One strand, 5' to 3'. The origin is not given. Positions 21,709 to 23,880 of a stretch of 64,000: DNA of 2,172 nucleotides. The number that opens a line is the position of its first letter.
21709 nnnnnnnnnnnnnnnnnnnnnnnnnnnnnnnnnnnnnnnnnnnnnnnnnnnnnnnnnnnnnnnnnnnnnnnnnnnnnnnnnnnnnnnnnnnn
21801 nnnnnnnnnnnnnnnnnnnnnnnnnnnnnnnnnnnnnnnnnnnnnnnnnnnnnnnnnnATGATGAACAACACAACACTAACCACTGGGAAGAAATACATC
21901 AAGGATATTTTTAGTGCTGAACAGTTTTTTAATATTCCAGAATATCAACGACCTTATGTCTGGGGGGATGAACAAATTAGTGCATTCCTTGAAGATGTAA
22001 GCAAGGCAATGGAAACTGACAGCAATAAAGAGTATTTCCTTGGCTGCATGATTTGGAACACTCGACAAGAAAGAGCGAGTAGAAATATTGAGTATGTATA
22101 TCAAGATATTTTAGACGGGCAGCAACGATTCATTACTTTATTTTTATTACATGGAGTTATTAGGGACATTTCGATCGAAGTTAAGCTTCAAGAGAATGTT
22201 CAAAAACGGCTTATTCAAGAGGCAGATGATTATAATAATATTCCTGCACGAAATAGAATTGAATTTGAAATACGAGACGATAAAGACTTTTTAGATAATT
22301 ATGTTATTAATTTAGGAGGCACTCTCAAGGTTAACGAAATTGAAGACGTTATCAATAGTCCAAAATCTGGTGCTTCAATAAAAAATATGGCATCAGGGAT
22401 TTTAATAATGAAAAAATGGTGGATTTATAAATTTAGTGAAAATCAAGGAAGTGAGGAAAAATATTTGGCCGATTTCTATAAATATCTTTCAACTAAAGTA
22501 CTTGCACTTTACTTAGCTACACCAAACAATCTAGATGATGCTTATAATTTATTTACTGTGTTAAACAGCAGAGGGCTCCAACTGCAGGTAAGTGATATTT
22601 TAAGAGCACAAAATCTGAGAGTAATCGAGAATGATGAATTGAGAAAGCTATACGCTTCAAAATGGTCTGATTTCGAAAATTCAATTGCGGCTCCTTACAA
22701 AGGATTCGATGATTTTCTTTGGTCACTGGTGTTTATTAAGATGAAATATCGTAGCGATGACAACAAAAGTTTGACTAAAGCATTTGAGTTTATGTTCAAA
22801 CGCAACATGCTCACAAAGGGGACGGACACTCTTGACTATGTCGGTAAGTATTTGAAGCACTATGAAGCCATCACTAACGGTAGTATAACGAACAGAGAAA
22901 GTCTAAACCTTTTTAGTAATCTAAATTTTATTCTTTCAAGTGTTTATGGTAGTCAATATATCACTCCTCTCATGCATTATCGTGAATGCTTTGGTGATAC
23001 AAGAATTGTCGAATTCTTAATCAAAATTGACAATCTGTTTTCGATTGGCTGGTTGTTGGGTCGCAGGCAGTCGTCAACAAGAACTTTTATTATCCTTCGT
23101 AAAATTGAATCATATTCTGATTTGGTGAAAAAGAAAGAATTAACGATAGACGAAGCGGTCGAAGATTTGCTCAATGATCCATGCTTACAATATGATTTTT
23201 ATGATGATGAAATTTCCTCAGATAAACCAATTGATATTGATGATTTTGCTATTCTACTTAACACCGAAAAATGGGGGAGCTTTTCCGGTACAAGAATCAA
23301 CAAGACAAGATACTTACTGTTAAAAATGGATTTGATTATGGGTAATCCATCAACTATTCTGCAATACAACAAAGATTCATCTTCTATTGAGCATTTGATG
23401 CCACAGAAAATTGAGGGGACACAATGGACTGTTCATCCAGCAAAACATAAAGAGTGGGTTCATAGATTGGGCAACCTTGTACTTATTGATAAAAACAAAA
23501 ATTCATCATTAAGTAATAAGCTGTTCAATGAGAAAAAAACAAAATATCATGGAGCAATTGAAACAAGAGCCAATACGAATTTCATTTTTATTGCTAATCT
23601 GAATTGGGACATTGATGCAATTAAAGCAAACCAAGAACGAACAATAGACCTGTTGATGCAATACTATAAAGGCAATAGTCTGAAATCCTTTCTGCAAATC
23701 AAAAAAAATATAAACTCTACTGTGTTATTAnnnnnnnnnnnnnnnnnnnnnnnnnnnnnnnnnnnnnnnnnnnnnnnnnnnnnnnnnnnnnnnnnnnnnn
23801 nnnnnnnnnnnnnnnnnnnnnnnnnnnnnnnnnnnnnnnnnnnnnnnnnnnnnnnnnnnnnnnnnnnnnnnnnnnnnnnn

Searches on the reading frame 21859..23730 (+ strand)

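Call 36: search_protein_families(library=pfam, proteins=[window:21859-23730:+], max_evalue=0.001)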
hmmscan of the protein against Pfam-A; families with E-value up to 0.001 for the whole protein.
window:21859-23730:+ (624 aa): 2 families
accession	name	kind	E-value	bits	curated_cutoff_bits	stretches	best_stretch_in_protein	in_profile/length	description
PF03235.19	GmrSD_N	-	2.6e-30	106.5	33.2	1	14-251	1-197/199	GmrSD restriction endonuclease, N-terminal domain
PF07510.16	GmrSD_C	-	5.7e-19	68.8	23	1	475-594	16-134/138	GmrSD restriction endonucleases, C-terminal domain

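Call 37: search_protein_families(library=padloc, proteins=[window:21859-23730:+], max_evalue=0.001)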
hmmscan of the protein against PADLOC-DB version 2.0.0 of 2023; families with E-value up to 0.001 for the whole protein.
window:21859-23730:+ (624 aa): 25 families
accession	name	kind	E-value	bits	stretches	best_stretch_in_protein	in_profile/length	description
PDLC04155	HEC-06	-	6e-50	168.3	2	5-287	3-268/562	-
PDLC04157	HEC-06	-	7.2e-46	154.9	2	20-271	19-250/558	-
PDLC02686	Orf5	-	5.3e-41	138.7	2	9-311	5-290/566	Orf5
PDLC02701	Orf5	-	3.5e-40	136.1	2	14-342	10-338/596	Orf5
PDLC04154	HEC-06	-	1.2e-39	134.5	2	2-340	2-326/569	-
PDLC02695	Orf5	-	6.3e-39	131.8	2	11-272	7-274/601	Orf5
PDLC02694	Orf5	-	4.5e-38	129.3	1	12-596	6-566/574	Orf5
PDLC02693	Orf5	-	4.2e-37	126.3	1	17-602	2-541/543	Orf5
PDLC02687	Orf5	-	2.9e-32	110.1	2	11-341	5-321/543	Orf5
PDLC02691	Orf5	-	2.4e-31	106.9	2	11-287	7-285/579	Orf5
PDLC02700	Orf5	-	1.8e-30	104.2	2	22-271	10-240/555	Orf5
PDLC02690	Orf5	-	3.5e-30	103.4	1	16-601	2-527/531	Orf5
PDLC02792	SspE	-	3.2e-23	80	2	504-564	636-696/771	SspE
PDLC02786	SspE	-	2.5e-19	67.1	2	16-104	16-108/766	SspE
PDLC02783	SspE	-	4e-18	63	2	505-570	659-722/793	SspE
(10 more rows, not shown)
